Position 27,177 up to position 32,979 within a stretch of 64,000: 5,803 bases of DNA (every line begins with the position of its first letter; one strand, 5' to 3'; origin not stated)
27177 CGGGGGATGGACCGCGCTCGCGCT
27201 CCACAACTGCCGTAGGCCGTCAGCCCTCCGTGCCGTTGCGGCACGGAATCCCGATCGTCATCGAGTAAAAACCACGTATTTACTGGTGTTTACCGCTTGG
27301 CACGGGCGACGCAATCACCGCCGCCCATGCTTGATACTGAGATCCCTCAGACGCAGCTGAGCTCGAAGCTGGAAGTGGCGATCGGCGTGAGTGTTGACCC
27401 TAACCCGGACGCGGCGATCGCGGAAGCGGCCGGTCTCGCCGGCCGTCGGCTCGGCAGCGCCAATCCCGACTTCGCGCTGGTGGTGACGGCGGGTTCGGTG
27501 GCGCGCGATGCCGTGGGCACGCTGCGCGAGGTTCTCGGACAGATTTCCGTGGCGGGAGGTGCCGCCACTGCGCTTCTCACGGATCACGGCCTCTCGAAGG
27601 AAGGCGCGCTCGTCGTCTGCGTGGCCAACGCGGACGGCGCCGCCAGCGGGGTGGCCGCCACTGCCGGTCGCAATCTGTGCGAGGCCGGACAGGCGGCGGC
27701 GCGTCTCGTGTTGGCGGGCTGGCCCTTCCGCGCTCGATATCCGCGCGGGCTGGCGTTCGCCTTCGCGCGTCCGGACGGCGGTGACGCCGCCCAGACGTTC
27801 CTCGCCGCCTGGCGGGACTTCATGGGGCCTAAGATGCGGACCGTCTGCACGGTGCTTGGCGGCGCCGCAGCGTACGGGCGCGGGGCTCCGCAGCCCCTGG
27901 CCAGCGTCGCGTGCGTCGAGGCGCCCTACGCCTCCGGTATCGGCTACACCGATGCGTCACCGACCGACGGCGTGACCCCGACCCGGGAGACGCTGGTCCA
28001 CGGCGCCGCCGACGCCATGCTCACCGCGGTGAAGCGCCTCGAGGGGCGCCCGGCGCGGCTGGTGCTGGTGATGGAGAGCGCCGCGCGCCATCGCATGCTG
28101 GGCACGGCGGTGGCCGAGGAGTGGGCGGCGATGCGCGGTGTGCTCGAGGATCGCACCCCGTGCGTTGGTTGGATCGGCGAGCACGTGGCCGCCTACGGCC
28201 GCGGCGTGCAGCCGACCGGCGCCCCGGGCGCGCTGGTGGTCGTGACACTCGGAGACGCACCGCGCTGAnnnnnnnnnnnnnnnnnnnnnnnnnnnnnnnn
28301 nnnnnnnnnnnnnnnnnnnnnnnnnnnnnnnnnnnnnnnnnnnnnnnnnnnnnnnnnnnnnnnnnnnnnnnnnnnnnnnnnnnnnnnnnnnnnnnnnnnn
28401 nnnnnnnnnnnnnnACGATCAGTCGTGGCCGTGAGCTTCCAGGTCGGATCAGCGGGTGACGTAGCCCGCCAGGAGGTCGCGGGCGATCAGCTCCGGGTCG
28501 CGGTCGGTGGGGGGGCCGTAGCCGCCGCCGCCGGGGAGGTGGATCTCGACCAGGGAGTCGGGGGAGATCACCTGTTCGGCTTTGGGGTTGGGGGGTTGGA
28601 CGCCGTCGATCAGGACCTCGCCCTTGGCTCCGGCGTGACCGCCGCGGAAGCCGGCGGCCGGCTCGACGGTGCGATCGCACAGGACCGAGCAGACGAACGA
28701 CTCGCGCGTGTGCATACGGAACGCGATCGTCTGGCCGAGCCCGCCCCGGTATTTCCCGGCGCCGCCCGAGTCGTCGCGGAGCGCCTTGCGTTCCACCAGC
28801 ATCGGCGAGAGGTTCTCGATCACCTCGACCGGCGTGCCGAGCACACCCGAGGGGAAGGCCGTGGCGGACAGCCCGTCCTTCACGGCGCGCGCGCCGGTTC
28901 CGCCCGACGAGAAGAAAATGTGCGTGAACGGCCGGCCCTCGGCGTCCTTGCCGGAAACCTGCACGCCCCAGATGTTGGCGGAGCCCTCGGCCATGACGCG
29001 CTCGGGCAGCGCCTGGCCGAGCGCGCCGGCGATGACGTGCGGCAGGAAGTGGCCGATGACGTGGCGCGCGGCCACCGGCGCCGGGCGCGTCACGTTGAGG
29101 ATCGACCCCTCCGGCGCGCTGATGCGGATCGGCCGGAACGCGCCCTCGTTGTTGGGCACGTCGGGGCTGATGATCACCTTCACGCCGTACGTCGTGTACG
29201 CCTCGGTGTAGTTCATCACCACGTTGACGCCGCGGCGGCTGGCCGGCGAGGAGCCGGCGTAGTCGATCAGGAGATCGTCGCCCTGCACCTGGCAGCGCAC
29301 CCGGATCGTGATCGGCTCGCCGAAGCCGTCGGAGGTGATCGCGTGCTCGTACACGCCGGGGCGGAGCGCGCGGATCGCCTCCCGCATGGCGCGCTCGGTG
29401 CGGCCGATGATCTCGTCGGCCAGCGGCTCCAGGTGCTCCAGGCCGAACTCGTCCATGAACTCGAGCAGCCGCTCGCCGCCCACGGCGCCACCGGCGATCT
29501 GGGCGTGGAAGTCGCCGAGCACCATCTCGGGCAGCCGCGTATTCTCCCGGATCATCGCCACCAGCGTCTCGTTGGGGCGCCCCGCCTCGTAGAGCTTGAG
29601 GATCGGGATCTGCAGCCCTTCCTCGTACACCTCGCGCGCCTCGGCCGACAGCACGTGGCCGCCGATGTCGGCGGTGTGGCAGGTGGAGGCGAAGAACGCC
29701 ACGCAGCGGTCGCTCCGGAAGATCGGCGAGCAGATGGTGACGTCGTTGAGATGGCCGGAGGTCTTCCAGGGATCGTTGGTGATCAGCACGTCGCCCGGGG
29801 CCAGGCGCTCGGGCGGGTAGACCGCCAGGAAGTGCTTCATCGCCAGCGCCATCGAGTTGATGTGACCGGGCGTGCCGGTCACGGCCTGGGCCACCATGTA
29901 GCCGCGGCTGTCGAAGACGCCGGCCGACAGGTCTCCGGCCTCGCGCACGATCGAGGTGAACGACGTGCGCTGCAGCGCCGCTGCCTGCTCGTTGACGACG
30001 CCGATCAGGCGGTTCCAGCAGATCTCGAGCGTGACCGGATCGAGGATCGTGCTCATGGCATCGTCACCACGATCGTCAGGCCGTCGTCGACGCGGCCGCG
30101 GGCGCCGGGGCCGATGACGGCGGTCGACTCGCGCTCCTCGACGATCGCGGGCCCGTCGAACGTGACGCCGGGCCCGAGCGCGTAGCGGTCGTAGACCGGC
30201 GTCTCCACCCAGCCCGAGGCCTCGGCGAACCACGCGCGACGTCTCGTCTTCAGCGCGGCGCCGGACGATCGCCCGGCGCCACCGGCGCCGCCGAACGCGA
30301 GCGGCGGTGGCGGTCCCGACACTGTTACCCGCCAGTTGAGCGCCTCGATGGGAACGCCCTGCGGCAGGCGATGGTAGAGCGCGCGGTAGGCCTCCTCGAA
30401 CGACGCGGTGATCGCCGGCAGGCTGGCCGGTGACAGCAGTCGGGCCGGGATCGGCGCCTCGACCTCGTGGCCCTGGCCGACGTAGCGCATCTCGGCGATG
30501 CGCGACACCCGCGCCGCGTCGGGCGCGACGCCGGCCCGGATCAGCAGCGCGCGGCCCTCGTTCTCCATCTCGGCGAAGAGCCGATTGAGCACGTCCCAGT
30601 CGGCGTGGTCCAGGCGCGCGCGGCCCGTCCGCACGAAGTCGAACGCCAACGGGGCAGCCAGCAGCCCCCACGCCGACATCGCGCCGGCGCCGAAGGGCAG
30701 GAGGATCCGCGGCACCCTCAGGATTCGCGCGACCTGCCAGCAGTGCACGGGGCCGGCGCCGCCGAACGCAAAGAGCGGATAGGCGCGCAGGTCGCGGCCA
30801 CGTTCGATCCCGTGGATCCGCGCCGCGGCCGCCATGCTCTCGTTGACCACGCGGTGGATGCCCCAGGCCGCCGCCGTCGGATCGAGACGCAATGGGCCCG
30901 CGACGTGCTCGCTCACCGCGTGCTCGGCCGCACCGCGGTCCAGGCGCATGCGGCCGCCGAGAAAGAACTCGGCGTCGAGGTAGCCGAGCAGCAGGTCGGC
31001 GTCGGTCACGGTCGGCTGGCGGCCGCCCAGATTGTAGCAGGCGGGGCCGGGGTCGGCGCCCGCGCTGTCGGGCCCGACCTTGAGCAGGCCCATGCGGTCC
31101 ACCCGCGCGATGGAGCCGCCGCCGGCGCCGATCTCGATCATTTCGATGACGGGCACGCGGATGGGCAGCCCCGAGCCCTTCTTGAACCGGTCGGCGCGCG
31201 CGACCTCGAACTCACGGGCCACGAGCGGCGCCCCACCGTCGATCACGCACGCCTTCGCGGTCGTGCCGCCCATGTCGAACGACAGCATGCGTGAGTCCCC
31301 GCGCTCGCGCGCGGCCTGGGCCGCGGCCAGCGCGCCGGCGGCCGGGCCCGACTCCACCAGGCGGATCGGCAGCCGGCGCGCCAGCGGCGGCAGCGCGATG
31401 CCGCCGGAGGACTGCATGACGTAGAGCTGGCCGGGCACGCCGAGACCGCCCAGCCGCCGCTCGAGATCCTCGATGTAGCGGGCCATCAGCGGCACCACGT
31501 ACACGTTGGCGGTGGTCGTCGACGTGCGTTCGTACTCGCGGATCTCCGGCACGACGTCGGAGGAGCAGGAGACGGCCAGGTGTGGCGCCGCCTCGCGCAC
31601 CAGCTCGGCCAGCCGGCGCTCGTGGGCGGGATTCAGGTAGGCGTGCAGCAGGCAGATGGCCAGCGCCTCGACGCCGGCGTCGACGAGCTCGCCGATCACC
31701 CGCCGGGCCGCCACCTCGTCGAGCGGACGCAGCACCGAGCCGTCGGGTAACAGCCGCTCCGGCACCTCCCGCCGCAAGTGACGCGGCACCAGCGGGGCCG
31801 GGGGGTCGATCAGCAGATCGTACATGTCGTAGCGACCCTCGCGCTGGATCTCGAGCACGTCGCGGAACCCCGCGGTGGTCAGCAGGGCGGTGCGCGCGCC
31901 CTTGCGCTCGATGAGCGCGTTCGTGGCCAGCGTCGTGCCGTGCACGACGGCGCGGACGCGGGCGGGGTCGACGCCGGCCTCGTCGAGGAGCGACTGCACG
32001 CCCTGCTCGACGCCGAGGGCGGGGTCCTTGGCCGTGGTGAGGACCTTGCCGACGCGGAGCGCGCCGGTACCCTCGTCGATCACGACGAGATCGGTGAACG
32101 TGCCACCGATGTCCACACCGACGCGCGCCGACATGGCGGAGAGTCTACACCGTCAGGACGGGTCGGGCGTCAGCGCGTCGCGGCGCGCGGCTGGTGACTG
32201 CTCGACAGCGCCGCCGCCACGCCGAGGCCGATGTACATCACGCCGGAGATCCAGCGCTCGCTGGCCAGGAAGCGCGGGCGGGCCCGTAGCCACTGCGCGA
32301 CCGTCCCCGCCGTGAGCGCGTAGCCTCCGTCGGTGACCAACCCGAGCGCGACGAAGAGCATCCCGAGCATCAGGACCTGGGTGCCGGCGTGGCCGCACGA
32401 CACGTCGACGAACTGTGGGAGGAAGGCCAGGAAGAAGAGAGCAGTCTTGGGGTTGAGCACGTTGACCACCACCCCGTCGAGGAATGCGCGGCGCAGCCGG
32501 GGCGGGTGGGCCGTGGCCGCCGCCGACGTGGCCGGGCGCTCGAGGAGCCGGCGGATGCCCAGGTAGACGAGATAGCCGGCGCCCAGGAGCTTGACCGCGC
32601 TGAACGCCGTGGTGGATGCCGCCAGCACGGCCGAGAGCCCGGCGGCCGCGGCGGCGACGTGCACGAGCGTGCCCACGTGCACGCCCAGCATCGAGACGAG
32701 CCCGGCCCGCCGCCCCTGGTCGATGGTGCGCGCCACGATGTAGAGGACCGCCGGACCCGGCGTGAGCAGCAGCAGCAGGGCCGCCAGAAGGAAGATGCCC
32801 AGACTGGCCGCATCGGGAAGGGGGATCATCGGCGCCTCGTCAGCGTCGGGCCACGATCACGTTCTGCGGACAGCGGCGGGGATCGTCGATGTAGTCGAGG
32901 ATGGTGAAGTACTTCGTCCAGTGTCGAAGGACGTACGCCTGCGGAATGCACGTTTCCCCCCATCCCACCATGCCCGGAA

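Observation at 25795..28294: Orphan sigma54 enhancer-binding response regulator with adjacent sigma54 promoter, a palindromic upstream site and an uncharacterised target gene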

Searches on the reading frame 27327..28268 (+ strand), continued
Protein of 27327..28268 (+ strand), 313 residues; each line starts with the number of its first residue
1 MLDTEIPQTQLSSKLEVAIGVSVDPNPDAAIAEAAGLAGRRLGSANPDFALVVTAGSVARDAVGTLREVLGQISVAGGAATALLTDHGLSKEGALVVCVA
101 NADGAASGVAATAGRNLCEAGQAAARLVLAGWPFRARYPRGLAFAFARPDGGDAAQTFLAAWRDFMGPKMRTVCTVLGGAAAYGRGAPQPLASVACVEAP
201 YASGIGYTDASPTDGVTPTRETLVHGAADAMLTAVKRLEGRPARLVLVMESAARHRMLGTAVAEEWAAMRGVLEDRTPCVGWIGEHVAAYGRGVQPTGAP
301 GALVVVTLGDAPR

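Call 44: find_related_loci(query=A3, collection=metagenome_contigs, flank=6000)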
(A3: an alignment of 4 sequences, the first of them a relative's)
Query A3 (378 aa) in metagenome_contigs; peptide patterns used: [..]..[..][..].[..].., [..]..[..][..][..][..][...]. (x = any residue, [..] = any of these).
228 stretches matched a pattern; 11 encode a relative of the query (tblastn E <= 1e-3); 11 distinct loci.
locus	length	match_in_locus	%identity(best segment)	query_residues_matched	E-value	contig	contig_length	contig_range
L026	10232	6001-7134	99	1-378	0e+0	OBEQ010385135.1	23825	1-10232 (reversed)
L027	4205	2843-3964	70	4-377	1e-165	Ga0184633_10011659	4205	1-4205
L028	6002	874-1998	69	3-378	2e-158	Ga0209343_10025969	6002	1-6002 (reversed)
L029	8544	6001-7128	73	1-377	4e-156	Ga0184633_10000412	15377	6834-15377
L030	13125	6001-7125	70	3-378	2e-153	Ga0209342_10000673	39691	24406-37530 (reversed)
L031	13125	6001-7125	70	3-378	7e-153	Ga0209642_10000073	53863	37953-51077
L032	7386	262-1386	70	3-378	2e-152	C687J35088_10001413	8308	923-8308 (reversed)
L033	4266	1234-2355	69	3-377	2e-154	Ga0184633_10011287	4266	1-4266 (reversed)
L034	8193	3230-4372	40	1-375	3e-69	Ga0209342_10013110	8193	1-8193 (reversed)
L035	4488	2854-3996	40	1-375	6e-68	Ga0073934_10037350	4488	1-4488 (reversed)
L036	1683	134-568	70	3-145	1e-57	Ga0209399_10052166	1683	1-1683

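Call 48: search_protein_families(library=pfam, proteins=[L034:91-3123:+, L034:3230-4399:+, L034:4498-7404:+, L034:7513-8151:+], max_evalue=0.0001)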
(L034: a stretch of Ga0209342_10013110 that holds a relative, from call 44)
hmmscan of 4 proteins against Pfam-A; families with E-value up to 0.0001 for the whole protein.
L034:91-3123:+ (1010 aa): 8 families
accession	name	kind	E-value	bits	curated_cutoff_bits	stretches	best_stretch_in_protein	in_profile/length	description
PF01590.32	GAF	-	1.1e-66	223.8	22.4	4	298-437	1-133/133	GAF domain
PF13185.12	GAF_2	-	4.5e-64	215.2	28.6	4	297-438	2-136/136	GAF domain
PF13492.12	GAF_3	-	1e-35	123.4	27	3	299-439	2-129/129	GAF domain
PF02518.31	HATPase_c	-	2e-25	89.8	26.4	1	764-869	2-110/111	Histidine kinase-, DNA gyrase B-, and HSP90-like ATPase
PF00072.30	Response_reg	-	7.9e-24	84.4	30.2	1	890-998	2-110/111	Response regulator receiver domain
PF11849.14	DUF3369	-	7.6e-09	36.5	27.2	0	586-623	130-167/168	Domain of unknown function (DUF3369)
PF00512.31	HisKA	-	3.4e-05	24.2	26.9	0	647-711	2-63/66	His Kinase A (phospho-acceptor) domain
PF15714.11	SpoVT_C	-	9.1e-05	23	27.5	0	566-602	77-114/128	Stage V sporulation protein T C-terminal, transcription factor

L034:3230-4399:+ (389 aa): 2 families
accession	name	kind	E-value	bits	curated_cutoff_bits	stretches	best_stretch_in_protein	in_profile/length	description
PF08495.15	FIST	-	1e-18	68.3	23.2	1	54-223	20-189/189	FIST N domain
PF10442.14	FIST_C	-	2.4e-17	63.7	28.5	1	225-365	1-131/131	FIST C domain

L034:4498-7404:+ (968 aa): 5 families
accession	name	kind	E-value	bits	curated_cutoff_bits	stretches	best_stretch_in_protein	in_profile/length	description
PF01627.28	Hpt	-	2.2e-27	95.5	24.6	2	8-95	6-82/84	Hpt domain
PF00072.30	Response_reg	-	1.5e-24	86.7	30.2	1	845-956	1-108/111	Response regulator receiver domain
PF01584.24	CheW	-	2.6e-21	76.1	23.5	1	693-821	1-135/138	CheW-like domain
PF02518.31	HATPase_c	-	4e-17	63.1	26.4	1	549-688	4-110/111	Histidine kinase-, DNA gyrase B-, and HSP90-like ATPase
PF02895.20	H-kinase_dim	-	1.6e-06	28.9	23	1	407-471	2-59/68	Signal transducing histidine kinase, homodimeric domain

L034:7513-8151:+ (212 aa): 1 family
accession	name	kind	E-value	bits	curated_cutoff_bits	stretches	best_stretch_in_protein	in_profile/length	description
PF01339.22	CheB_methylest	-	6.6e-64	215.3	24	1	29-205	1-174/174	CheB methylesterase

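Call 69: find_encoding_contigs(protein=P0157, flank=6000, max_places=4)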
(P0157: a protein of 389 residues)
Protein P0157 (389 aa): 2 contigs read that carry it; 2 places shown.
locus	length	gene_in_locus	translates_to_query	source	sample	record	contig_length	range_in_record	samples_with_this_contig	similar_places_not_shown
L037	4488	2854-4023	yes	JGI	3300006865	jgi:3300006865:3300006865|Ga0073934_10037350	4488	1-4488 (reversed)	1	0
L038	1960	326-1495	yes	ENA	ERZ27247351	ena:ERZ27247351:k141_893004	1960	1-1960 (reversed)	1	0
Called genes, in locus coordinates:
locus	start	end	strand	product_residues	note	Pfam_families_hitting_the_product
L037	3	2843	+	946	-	?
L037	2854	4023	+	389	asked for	PF08495:FIST, PF10442:FIST_C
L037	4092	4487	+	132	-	?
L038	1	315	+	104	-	?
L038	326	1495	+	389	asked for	PF08495:FIST, PF10442:FIST_C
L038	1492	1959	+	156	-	?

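Call 70: find_encoding_contigs(protein=P0128, flank=5000, max_places=3)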
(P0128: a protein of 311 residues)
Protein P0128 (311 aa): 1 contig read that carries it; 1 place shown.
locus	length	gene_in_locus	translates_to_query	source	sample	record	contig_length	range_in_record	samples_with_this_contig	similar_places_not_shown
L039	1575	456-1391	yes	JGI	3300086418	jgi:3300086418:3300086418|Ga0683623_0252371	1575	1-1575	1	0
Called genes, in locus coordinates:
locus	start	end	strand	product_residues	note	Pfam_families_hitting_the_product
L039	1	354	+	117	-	?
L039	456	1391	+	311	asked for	PF10442:FIST_C (weak)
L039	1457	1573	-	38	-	?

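Call 71: find_encoding_contigs(protein=P0129, flank=5000, max_places=3)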
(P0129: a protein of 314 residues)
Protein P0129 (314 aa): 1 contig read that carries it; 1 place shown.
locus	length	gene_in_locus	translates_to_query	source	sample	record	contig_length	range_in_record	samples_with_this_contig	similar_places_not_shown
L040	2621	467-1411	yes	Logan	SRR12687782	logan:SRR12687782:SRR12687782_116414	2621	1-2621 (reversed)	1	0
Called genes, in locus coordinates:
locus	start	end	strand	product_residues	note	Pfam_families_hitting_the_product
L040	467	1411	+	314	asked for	-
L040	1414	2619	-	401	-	?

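Call 72: find_encoding_contigs(protein=P0135, flank=5000, max_places=3)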
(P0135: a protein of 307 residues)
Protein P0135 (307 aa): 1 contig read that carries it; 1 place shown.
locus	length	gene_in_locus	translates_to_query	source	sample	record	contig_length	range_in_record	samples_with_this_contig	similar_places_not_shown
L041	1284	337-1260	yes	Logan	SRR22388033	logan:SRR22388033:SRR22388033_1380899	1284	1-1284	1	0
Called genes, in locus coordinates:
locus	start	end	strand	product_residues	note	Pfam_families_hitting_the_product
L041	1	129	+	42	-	?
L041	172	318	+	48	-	-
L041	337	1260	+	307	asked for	PF08495:FIST (faint), PF10442:FIST_C (weak)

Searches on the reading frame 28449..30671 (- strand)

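Call 3: search_protein_families(library=pfam, proteins=[window:28449-30671:-], max_evalue=0.01)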
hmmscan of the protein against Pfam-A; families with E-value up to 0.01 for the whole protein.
window:28449-30671:- (740 aa): 1 family
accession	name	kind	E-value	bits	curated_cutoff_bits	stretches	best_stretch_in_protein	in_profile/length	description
PF02538.19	Hydantoinase_B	-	3.3e-155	517.9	26.8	1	211-721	1-519/519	Hydantoinase B/oxoprolinase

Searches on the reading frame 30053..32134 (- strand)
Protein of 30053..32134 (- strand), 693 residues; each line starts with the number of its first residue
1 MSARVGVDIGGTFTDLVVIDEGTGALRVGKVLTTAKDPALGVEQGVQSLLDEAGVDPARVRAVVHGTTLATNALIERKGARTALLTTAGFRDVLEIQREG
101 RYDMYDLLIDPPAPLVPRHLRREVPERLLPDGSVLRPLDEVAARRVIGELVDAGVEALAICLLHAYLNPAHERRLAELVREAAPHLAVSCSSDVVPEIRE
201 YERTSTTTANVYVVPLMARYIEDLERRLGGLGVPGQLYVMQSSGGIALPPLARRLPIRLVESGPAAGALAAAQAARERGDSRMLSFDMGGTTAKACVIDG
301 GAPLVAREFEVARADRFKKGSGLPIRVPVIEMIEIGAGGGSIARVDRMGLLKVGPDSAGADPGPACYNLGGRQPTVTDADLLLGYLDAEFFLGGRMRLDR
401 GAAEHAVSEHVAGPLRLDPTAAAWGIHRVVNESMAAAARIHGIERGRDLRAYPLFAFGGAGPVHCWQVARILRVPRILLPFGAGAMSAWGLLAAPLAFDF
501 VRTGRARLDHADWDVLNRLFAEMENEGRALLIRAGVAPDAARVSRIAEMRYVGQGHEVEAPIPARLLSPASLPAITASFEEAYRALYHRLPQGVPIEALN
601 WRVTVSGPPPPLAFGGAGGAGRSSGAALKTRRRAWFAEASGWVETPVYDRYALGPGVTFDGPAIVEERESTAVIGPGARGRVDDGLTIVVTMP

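Call 3: search_protein_families(library=pfam, proteins=[window:30053-32134:-], max_evalue=0.01)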
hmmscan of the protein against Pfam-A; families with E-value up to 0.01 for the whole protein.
window:30053-32134:- (693 aa): 4 families
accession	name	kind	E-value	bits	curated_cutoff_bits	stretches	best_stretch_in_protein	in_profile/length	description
PF01968.24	Hydantoinase_A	-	3.3e-82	276.4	22.9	1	203-497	1-288/291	Hydantoinase/oxoprolinase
PF05378.19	Hydant_A_N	-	9.6e-58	195.2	25.2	1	4-181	1-174/176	Hydantoinase/oxoprolinase N-terminal region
PF19278.4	Hydant_A_C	-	5.7e-14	52.4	21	1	514-684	12-184/193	Hydantoinase/oxoprolinase C-terminal domain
PF01869.26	BcrAD_BadFG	-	0.0004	20.4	31.5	1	5-70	1-72/271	BadF/BadG/BcrA/BcrD ATPase family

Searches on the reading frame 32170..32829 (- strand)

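Call 37: search_protein_families(library=pfam, proteins=[window:32170-32829:-], max_evalue=0.001)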
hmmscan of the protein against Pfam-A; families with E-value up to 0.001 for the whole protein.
window:32170-32829:- (219 aa): 1 family
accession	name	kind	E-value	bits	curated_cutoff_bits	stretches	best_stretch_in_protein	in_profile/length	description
PF01810.24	LysE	-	1.2e-29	103.6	25.6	1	19-208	2-191/193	LysE type translocator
